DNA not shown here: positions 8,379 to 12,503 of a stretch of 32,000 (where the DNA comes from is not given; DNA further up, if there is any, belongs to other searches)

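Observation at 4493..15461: Five-gene DISARM (class 2-like) defence operon on a haloarchaeal replicon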

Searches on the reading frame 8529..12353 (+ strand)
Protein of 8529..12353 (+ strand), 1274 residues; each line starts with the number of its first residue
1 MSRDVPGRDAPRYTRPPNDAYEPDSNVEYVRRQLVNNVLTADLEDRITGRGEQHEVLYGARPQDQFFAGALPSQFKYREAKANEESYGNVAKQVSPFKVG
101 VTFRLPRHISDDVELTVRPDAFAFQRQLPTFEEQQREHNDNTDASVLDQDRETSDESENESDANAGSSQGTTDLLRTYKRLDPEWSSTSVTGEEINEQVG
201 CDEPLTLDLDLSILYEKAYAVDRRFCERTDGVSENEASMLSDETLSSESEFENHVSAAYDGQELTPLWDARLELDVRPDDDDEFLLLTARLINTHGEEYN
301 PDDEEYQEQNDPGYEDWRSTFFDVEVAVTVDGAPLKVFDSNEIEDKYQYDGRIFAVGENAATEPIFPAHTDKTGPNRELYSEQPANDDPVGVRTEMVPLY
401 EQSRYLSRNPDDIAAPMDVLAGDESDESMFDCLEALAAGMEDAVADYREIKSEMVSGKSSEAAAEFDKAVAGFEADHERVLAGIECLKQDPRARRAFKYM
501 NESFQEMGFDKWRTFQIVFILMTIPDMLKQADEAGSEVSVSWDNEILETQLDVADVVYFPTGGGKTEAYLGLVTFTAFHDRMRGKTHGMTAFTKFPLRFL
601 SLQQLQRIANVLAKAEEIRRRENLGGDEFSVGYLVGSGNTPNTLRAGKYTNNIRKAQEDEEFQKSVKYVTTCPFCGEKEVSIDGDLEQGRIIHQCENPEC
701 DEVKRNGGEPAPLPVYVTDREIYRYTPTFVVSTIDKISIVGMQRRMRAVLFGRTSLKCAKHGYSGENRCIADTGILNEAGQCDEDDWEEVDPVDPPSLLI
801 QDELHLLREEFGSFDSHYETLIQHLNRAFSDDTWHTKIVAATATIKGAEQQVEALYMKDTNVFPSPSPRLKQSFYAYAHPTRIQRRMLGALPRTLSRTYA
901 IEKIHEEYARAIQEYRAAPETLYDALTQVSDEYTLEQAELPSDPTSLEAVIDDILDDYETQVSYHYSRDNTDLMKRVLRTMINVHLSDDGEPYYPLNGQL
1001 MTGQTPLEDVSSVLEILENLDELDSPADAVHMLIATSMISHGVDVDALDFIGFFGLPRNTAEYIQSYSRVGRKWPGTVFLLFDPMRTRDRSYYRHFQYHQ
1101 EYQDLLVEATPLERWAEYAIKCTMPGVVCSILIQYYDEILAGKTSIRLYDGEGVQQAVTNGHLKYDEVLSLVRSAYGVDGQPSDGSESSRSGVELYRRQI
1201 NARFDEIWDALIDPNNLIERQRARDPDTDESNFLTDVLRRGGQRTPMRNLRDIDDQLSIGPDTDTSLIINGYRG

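Call 3: search_protein_families(library=pfam, proteins=[window:8529-12353:+], max_evalue=0.01)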
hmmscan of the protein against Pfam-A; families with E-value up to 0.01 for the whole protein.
window:8529-12353:+ (1274 aa): 2 families
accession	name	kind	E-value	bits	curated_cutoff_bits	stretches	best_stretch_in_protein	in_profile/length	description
PF00270.35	DEAD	-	1.2e-08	35.3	26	1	556-628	18-84/167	DEAD/DEAH box helicase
PF00271.37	Helicase_C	-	5.1e-07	30.4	23.5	1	1027-1072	63-108/110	Helicase conserved C-terminal domain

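Call 4: search_protein_families(library=padloc, proteins=[window:8529-12353:+], max_evalue=0.01)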
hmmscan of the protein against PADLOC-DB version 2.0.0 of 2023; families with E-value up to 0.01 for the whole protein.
window:8529-12353:+ (1274 aa): 12 families
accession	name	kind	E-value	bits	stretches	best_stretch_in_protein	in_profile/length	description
PDLC02576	DrmA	-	0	1049.3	1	5-1271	8-1230/1235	DrmA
PDLC02575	DrmA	-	3e-110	367.4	1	417-1138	12-721/837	DrmA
PDLC02571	DrmA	-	9.2e-76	253.3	3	709-880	764-930/1282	DrmA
PDLC02567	DrmA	-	1.6e-65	219.1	2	510-876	993-1360/1750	DrmA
PDLC02577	DrmA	-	7.1e-54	181.1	1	587-1133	12-563/697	DrmA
PDLC02568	DrmA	-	5e-32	109.3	2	711-881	82-238/611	DrmA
PDLC02574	DrmA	-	7.7e-18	62.5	1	1028-1131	35-138/269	DrmA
PDLC02573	DrmA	-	1e-16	58.2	2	1029-1133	794-899/1018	DrmA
PDLC02569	DrmA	-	2.5e-09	33.5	1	1031-1097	831-897/1095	DrmA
PDLC02570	DrmA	-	3.5e-09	33.6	1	1030-1113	582-664/851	DrmA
PDLC03928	PsyrT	-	0.001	15.4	1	1028-1096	290-356/689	-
PDLC02861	DpdF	-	0.0012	15.3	0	1028-1117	288-376/611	DpdF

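Call 5: search_protein_families(library=pfam, proteins=[window:8529-12353:+], max_evalue=10)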
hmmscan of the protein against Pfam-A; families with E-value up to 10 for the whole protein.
window:8529-12353:+ (1274 aa): 2 families
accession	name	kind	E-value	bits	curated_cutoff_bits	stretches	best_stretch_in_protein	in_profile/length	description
PF00270.35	DEAD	-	1.2e-08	35.3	26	2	556-628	18-84/167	DEAD/DEAH box helicase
PF00271.37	Helicase_C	-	5.1e-07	30.4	23.5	1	1027-1072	63-108/110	Helicase conserved C-terminal domain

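Call 6: search_protein_families(library=ncbifam, proteins=[window:8529-12353:+], max_evalue=0.01)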
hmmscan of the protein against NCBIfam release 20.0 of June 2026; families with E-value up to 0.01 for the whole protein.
window:8529-12353:+ (1274 aa): 8 families
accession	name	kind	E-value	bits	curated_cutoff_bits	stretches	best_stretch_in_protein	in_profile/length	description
NF038325.1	DISARM_DrmAS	equivalog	6.1e-125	418.6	950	2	511-1140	434-1056/1165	DISARM system helicase DrmA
NF038326.1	DISARM_DrmAL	exception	3.1e-75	253.5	999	3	706-881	799-972/1329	DISARM system helicase DrmA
NF008394.0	PRK11192.1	equivalog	0.00013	20.9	507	0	1028-1072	296-340/441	ATP-dependent RNA helicase SrmB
NF010337.0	PRK13766.1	equivalog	0.00019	19.7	610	1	1027-1097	422-491/781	Hef nuclease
NF053636.1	DDHlcsCsdAPsy1082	equivalog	0.0019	16.8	890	1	1028-1073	292-337/512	DEAD/DEAH box helicase CsdA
NF008279.0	PRK11057.1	equivalog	0.0063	15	1015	0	1028-1085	285-343/608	ATP-dependent DNA helicase RecQ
NF053631.1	RNA_helic_CshA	equivalog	0.0068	15.3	646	0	1028-1072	286-330/434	degradosome RNA helicase CshA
TIGR03655.1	anti_R_Lar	subfamily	0.009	16.3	39.6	0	670-696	2-32/55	Lar family restriction alleviation protein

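Call 25: search_solved_structures(query=window:8529-12353:+, max_evalue=0.001)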
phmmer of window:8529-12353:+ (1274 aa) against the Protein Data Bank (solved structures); distinct sequences matched with E-value up to 0.001: 2.
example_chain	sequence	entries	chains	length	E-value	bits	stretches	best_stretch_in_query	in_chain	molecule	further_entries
7s9v_A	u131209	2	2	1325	3.8e-66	227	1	494-1130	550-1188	DrmA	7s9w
1wp9_A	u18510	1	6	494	0.00087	20.4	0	1029-1095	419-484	ATP-dependent RNA helicase, putative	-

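Call 78: search_dna_similar(query=window:8529-12353:+, collection=plasmids, mode=protein, max_rows=40, max_evalue=1e-30)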
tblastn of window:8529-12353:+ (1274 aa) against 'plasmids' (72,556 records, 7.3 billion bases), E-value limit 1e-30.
Records with a match: 74; places in all: 78; records where one place covers at least 80% of the query: 16.
Best place of each record, by identity: <60% 74.
By first word of the organism name: Bacillus 15; Halobacterium 8; Streptomyces 4; Planktothrix 3; Haloplanus 2; Halomicrobium 2; Calothrix 2; Ensifer 2; Sphingomonas 2; Sinorhizobium 2; and 30 more.
By predicted mobility (MOB-suite, as given by PLSDB): non-mobilizable 59; conjugative 12; mobilizable 3.
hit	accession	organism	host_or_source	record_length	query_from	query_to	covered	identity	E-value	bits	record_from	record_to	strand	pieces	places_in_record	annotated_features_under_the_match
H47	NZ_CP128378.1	Halobacterium salinarum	-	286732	1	1273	100%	54.4%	0e+0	1352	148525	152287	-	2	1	helicase-related protein | hypothetical protein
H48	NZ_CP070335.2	Halobacterium sp. BOL4-2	Salt,Salt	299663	1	1273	100%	54.3%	0e+0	1350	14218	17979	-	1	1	helicase-related protein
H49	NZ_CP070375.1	Halobacterium sp. GSL-19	Brine,Brine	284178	1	1273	100%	54.3%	0e+0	1350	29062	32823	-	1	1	helicase-related protein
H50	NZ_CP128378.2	Halobacterium salinarum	-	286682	1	1273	100%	54.3%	0e+0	1350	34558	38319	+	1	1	helicase-related protein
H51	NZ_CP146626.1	Halobacterium salinarum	-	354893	1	1273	100%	54.3%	0e+0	1350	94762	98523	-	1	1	helicase-related protein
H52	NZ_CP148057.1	Halobacterium salinarum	Whole genome,Hypersaline lake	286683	1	1273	100%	54.3%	0e+0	1350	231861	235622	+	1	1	helicase-related protein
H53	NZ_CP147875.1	Haloplanus sp. GX21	cell culture,marine solar saltern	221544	3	1271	100%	49.1%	0e+0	1193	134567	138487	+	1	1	helicase-related protein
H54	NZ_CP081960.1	Halobaculum magnesiiphilum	cell culture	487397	3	1271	100%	48.9%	0e+0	1192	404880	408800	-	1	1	helicase-related protein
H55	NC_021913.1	Halorhabdus tiamatea SARL4B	-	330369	3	1270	100%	43.7%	0e+0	981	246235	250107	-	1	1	helicase-related protein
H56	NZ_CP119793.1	Haladaptatus sp. QDMS2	cell culture,sediment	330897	5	1273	100%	43.2%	0e+0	957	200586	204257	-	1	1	helicase-related protein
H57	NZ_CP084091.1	Halomicrobium urmianum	cell culture,salt lake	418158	6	1272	99%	42.8%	0e+0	908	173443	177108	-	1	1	helicase-related protein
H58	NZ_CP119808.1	Halorussus lipolyticus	cell culture,coastal saline-alkali land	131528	89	1266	92%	28.9%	2e-127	442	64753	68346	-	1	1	helicase-related protein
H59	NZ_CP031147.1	Haloplanus rubicundus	solar salt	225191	247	1261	80%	31.8%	3e-112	397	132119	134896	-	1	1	DEAD/DEAH box helicase family protein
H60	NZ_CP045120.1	Rubrobacter tropicus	single pure culture,marine sediment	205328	79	1136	83%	29.7%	1e-93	341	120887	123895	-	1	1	helicase-related protein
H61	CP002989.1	halophilic archaeon DL31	-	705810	22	1043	80%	30.1%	4e-101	363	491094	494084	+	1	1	helicase domain-containing protein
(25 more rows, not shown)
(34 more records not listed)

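Call 79: get_annotated_region(hit=H50, flank=7000)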
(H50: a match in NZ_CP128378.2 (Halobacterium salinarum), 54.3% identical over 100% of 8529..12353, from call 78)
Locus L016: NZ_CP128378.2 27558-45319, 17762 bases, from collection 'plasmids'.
description: Halobacterium salinarum strain KBTZ01 plasmid pKBTZ01_286, complete sequence
organism: Halobacterium salinarum (NCBI taxid 2242)
taxonomy: Archaea; Euryarchaeota; Halobacteria; Halobacteriales; Halobacteriaceae; Halobacterium; Halobacterium salinarum
host: -; source: -; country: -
typing (MOB-suite, as given by PLSDB): non-mobilizable; mating-pair formation MPF_T
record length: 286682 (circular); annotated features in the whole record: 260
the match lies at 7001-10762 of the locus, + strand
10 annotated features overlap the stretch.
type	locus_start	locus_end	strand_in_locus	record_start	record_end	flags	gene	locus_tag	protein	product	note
CDS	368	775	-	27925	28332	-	-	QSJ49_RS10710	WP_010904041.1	hypothetical protein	-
CDS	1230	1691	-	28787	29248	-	-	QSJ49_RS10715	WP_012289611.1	hypothetical protein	-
CDS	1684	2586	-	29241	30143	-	-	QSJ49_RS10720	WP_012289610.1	ParA family protein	-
CDS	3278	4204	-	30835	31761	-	orc1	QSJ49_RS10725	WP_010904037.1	DNA replication protein Orc1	GO:0006260 - DNA replication [Evidence IEA]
CDS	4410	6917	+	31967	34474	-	-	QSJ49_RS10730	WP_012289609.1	DrmE family protein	-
CDS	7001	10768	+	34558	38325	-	-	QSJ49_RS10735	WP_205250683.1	helicase-related protein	-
CDS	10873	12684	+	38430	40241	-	-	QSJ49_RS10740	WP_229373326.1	hypothetical protein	-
CDS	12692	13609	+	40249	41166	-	-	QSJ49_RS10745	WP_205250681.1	phospholipase D family protein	-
CDS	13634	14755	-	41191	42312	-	-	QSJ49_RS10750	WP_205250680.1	DNA cytosine methyltransferase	GO:0006304 - DNA modification [Evidence IEA]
CDS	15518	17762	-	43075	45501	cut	-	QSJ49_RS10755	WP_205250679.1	DUF4365 domain-containing protein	-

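Call 84: search_dna_similar(query=window:8529-12353:+, collection=plasmids, mode=protein, max_rows=60, max_evalue=1e-30, rows=spread)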
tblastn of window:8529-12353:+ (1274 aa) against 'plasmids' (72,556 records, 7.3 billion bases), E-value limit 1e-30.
Records with a match: 74; places in all: 78; records where one place covers at least 80% of the query: 16.
Best place of each record, by identity: <60% 74.
By first word of the organism name: Bacillus 15; Halobacterium 8; Streptomyces 4; Planktothrix 3; Haloplanus 2; Halomicrobium 2; Calothrix 2; Ensifer 2; Sphingomonas 2; Sinorhizobium 2; and 30 more.
By predicted mobility (MOB-suite, as given by PLSDB): non-mobilizable 59; conjugative 12; mobilizable 3.
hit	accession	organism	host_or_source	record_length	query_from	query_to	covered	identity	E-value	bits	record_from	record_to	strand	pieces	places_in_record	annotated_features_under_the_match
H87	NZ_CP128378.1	Halobacterium salinarum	-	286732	1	1273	100%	54.4%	0e+0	1352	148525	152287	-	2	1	helicase-related protein | hypothetical protein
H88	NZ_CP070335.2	Halobacterium sp. BOL4-2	Salt,Salt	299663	1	1273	100%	54.3%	0e+0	1350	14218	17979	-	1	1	helicase-related protein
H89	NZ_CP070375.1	Halobacterium sp. GSL-19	Brine,Brine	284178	1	1273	100%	54.3%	0e+0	1350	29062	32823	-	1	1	helicase-related protein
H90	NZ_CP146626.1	Halobacterium salinarum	-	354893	1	1273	100%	54.3%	0e+0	1350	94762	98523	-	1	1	helicase-related protein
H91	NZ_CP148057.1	Halobacterium salinarum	Whole genome,Hypersaline lake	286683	1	1273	100%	54.3%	0e+0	1350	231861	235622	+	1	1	helicase-related protein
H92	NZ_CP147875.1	Haloplanus sp. GX21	cell culture,marine solar saltern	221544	3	1271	100%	49.1%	0e+0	1193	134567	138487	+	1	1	helicase-related protein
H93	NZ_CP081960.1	Halobaculum magnesiiphilum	cell culture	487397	3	1271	100%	48.9%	0e+0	1192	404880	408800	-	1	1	helicase-related protein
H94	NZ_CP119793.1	Haladaptatus sp. QDMS2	cell culture,sediment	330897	5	1273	100%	43.2%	0e+0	957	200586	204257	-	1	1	helicase-related protein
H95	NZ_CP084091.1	Halomicrobium urmianum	cell culture,salt lake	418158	6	1272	99%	42.8%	0e+0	908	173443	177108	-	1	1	helicase-related protein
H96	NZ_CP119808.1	Halorussus lipolyticus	cell culture,coastal saline-alkali land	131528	89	1266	92%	28.9%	2e-127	442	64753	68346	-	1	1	helicase-related protein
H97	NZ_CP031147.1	Haloplanus rubicundus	solar salt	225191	247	1261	80%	31.8%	3e-112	397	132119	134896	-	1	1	DEAD/DEAH box helicase family protein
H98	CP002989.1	halophilic archaeon DL31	-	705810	22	1043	80%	30.1%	4e-101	363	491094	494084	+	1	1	helicase domain-containing protein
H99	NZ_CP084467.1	Halomicrobium salinisoli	cell culture,gobi saline soil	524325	287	1269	77%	31.1%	7e-114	402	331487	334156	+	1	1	helicase-related protein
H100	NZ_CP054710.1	Halarchaeum sp. CBA1220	solar salt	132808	22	1062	82%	29.3%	2e-103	371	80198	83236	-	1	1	helicase-related protein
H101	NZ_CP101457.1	Natronobeatus ordinarius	cell culture,sediment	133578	22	1043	80%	29.7%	8e-100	359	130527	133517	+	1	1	none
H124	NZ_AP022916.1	Bacillus cereus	-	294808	512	1100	46%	30.4%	7e-58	228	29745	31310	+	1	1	drmA: DISARM system helicase DrmA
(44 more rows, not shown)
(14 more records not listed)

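Call 85: get_annotated_region(hit=H124, flank=8000)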
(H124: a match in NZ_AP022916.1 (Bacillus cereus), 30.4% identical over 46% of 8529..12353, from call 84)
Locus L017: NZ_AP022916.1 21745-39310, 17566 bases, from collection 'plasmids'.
description: Bacillus cereus strain MRY14-0105 plasmid pMRY14-0105_1, complete sequence
organism: Bacillus cereus (NCBI taxid 1396)
taxonomy: Bacteria; Bacillota; Bacilli; Bacillales; Bacillaceae; Bacillus; Bacillus cereus
host: -; source: -; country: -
typing (MOB-suite, as given by PLSDB): non-mobilizable; replicon rep_cluster_125; mating-pair formation MPF_T
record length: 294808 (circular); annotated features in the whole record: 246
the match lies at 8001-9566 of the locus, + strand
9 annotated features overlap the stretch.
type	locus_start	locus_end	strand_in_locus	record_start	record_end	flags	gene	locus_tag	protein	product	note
CDS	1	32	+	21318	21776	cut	-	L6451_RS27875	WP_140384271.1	hypothetical protein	-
CDS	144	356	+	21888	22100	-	-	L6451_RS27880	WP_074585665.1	helix-turn-helix domain-containing protein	-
CDS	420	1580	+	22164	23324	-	-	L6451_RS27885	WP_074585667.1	site-specific integrase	GO:0015074 - DNA integration [Evidence IEA]; GO:0006310 - DNA recombination [Evidence IEA]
CDS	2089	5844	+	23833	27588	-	-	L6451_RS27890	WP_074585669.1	AAA family ATPase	-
CDS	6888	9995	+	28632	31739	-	drmA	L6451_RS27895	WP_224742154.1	DISARM system helicase DrmA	-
CDS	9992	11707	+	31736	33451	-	-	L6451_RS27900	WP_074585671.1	DUF1998 domain-containing protein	-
CDS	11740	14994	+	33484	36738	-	-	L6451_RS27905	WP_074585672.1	helicase-related protein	-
CDS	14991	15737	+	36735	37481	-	-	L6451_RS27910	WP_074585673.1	DUF4391 domain-containing protein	-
CDS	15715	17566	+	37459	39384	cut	-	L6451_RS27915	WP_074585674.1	site-specific DNA-methyltransferase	GO:0006306 - DNA methylation [Evidence IEA]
